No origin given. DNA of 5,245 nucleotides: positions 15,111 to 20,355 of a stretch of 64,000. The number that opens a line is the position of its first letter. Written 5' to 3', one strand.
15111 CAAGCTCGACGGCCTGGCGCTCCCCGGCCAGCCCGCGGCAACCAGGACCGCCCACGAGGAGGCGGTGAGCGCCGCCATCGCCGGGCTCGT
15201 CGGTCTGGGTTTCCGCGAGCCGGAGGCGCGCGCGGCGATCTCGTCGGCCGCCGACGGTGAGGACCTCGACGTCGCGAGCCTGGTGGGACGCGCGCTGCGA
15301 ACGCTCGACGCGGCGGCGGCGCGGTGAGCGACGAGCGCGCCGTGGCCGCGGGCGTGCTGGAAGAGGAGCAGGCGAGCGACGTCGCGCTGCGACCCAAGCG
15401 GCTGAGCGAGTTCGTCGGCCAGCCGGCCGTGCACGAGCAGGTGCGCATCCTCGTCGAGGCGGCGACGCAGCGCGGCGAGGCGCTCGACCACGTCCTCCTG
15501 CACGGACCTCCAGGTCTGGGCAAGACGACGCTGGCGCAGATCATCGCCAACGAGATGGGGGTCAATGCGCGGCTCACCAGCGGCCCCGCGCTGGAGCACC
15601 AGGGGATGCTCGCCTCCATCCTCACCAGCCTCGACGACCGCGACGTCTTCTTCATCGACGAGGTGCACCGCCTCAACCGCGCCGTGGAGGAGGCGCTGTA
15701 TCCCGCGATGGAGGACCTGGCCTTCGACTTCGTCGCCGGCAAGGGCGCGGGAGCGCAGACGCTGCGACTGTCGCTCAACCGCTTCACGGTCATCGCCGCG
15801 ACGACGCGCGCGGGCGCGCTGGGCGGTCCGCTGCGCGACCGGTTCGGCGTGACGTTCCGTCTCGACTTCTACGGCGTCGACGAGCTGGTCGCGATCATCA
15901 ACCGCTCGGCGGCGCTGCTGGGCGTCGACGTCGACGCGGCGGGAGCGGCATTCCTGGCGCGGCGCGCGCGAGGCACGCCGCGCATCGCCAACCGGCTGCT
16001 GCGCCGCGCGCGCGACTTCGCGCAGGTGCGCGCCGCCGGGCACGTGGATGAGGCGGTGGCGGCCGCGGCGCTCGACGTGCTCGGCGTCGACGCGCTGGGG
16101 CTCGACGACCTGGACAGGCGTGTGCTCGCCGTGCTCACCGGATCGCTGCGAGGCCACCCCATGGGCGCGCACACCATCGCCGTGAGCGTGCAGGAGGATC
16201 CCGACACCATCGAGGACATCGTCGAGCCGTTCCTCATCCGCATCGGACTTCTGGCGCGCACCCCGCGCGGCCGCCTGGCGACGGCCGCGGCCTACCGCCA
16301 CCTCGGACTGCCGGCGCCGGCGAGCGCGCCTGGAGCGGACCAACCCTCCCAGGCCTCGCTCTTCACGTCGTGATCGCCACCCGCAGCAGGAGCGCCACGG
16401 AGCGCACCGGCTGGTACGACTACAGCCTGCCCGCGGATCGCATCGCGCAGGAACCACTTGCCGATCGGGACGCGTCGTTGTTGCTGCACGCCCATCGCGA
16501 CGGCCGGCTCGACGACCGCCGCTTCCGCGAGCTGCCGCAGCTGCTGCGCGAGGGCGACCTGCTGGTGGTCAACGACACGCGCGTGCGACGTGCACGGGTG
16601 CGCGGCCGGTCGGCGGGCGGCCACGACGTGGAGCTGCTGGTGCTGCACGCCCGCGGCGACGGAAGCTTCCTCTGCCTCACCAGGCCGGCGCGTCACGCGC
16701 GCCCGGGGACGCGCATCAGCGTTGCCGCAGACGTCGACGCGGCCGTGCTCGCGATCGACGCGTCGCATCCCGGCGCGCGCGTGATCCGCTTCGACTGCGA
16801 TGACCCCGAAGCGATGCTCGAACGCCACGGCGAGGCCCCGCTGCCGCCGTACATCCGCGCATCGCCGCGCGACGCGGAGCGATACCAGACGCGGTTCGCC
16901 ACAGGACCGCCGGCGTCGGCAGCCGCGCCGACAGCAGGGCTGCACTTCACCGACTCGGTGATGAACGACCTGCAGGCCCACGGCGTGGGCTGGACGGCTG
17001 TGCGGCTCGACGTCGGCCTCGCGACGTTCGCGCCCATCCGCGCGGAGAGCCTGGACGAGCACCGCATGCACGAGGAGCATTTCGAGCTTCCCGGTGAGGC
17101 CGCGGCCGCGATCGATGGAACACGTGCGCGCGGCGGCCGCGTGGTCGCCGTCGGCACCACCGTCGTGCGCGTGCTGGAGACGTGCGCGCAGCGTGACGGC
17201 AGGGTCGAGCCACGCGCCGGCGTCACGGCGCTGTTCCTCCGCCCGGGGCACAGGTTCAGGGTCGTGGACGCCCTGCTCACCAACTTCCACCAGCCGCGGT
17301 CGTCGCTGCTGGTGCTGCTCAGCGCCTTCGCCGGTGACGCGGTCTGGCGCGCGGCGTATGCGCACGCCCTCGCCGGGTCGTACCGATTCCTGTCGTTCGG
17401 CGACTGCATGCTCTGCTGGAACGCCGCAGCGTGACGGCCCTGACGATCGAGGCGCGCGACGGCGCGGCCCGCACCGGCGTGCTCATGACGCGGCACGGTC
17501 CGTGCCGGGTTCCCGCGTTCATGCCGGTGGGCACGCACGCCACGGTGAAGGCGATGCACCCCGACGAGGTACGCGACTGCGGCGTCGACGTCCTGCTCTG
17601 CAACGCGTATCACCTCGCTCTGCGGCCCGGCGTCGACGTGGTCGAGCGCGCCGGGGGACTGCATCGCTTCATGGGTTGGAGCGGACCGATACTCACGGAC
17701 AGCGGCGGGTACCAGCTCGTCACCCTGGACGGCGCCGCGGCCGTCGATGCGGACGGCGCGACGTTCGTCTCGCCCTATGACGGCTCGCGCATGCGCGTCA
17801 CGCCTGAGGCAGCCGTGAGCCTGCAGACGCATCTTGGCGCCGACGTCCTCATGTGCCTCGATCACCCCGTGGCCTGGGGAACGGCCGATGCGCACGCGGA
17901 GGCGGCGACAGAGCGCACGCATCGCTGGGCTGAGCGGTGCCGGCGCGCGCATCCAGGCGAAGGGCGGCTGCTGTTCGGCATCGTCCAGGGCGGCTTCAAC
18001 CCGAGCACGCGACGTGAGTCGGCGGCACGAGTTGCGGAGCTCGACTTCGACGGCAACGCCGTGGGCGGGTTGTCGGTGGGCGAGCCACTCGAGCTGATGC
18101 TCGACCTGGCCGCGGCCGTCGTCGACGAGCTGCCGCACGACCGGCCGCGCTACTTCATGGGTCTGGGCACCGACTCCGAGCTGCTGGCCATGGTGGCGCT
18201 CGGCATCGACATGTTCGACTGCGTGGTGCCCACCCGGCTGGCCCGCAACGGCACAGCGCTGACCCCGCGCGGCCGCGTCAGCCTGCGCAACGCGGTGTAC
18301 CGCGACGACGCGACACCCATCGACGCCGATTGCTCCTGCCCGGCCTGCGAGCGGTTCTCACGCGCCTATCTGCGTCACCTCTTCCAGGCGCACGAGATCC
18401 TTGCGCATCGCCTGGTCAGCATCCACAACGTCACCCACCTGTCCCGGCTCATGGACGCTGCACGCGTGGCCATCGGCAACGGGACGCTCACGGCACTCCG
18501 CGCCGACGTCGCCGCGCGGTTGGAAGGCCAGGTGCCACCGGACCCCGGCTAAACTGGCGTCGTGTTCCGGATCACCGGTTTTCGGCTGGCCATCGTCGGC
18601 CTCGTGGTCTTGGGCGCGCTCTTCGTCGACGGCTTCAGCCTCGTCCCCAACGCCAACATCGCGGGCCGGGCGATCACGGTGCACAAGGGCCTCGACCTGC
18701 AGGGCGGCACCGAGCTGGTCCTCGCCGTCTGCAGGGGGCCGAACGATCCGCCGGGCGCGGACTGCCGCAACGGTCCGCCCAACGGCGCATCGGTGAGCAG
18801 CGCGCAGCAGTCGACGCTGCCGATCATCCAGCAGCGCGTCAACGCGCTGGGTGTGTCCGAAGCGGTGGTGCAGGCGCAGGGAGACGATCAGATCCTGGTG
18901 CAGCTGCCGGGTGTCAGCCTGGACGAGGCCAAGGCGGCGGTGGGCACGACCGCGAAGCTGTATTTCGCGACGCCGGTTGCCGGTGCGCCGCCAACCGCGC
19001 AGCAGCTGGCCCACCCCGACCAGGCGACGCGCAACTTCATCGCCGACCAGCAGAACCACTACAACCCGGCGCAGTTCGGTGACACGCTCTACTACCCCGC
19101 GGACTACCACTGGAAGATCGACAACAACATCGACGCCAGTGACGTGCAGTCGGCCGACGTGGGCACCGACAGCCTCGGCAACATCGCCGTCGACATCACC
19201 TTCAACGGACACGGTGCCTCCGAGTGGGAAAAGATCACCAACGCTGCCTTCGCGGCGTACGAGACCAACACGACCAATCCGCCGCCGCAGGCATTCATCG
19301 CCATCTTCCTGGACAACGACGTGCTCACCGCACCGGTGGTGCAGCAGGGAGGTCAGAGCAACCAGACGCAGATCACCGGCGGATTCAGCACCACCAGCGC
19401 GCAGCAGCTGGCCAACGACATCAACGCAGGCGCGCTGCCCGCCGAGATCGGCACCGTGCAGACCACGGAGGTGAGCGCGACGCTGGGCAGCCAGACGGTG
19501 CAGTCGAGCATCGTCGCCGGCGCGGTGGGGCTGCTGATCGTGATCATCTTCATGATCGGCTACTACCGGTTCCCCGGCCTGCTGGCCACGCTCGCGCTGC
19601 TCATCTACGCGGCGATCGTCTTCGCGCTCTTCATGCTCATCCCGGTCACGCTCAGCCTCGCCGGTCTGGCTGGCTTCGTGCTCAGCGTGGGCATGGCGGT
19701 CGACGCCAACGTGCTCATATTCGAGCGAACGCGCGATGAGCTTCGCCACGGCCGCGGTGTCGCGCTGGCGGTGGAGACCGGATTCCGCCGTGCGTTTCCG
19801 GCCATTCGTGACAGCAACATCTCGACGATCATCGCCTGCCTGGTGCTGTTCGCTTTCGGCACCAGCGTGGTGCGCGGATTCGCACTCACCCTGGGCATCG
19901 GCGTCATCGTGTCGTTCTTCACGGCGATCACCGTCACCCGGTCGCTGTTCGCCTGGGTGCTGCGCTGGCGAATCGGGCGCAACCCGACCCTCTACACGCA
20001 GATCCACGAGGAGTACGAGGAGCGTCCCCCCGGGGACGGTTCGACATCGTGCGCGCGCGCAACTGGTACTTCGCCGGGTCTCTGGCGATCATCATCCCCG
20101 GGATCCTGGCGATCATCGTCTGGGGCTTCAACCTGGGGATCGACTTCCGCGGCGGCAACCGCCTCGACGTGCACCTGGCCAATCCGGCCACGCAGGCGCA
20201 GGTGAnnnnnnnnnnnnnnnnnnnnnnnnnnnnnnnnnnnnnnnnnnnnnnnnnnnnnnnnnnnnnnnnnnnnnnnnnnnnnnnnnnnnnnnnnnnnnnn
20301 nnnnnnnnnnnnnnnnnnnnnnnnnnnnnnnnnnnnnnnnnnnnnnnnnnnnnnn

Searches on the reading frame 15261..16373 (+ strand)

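Call 16: search_protein_families(library=pfam, proteins=[window:15261-16373:+])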
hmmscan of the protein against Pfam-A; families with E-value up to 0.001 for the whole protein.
window:15261-16373:+ (370 aa): 11 families
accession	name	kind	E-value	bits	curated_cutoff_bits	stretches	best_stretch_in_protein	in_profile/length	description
PF05496.18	RuvB_N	-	6e-71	237.8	27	1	43-201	1-159/159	Holliday junction DNA helicase RuvB P-loop domain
PF17864.7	AAA_lid_4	-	3.6e-28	97.6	27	1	204-277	1-74/74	RuvB AAA lid domain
PF05491.19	RuvB_C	-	1.2e-19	70.5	24.7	1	279-348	2-71/72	RuvB C-terminal winged helix domain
PF00004.35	AAA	-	2.8e-19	70.3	21.2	1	78-201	1-129/131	ATPase family associated with various cellular activities (AAA)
PF07728.20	AAA_5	-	9.4e-09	35.8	22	1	77-195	1-139/139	AAA domain (dynein-related subfamily)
PF13191.12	AAA_16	-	2.3e-05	25.4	32.6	1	51-180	2-128/167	AAA ATPase domain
PF13401.12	AAA_22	-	0.00012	22.9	27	0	77-98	7-28/130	AAA domain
PF02367.23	TsaE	-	0.00025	21.5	26.6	1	64-107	10-53/128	Threonylcarbamoyl adenosine biosynthesis protein TsaE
PF20720.3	nSTAND3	-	0.0003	21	27.2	1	68-102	10-44/155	Novel STAND NTPase 3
PF01078.27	Mg_chelatase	-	0.00032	20.6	20.3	0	76-96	23-43/207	Magnesium chelatase, subunit ChlI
PF06068.19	TIP49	-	0.00036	20.2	23.8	0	49-104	24-79/347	TIP49 P-loop domain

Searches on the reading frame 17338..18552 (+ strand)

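Call 16: search_protein_families(library=pfam, proteins=[window:17338-18552:+])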
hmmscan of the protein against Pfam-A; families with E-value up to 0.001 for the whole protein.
window:17338-18552:+ (404 aa): 1 family
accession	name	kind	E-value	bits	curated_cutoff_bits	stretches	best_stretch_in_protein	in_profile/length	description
PF01702.25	TGT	-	1.2e-138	462.5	26.3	1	42-394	2-354/357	Queuine tRNA-ribosyltransferase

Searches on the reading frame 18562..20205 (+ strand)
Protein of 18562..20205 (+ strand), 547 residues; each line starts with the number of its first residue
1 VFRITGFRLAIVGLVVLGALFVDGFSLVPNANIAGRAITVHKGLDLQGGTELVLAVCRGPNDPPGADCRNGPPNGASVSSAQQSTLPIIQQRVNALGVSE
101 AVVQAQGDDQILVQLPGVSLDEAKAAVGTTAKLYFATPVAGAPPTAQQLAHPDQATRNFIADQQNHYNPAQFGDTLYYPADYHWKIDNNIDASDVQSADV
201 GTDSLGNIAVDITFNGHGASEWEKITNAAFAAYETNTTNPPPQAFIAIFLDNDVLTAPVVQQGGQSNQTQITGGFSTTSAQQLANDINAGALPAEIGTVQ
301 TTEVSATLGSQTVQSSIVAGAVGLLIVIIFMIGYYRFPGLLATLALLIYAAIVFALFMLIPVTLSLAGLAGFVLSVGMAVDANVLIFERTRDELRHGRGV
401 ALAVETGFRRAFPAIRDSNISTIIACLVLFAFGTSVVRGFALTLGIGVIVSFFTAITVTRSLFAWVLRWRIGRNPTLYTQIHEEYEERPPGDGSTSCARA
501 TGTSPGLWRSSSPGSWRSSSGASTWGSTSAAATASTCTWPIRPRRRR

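Call 16: search_protein_families(library=pfam, proteins=[window:18562-20205:+])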
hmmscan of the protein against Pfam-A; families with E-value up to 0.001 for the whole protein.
window:18562-20205:+ (547 aa): 5 families
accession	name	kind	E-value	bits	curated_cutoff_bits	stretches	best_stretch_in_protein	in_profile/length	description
PF22599.2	SecDF_P1_head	-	5.5e-20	71.8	27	1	189-294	20-114/114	SecDF, P1 head subdomain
PF21760.3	SecD_1st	-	5.7e-18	64.6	27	1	84-136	3-56/60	Protein translocase subunit SecDF, P1 domain, N-terminal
PF03176.21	MMPL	-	5.3e-13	49.1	20.5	1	311-472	140-313/333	MMPL family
PF02355.23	SecD_SecF_C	-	3.1e-11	43.5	20.5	1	296-466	13-186/189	Protein export membrane protein SecD/SecF, C-terminal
PF00873.25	ACR_tran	-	0.00012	20.4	28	1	301-472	323-495/1021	AcrB/AcrD/AcrF family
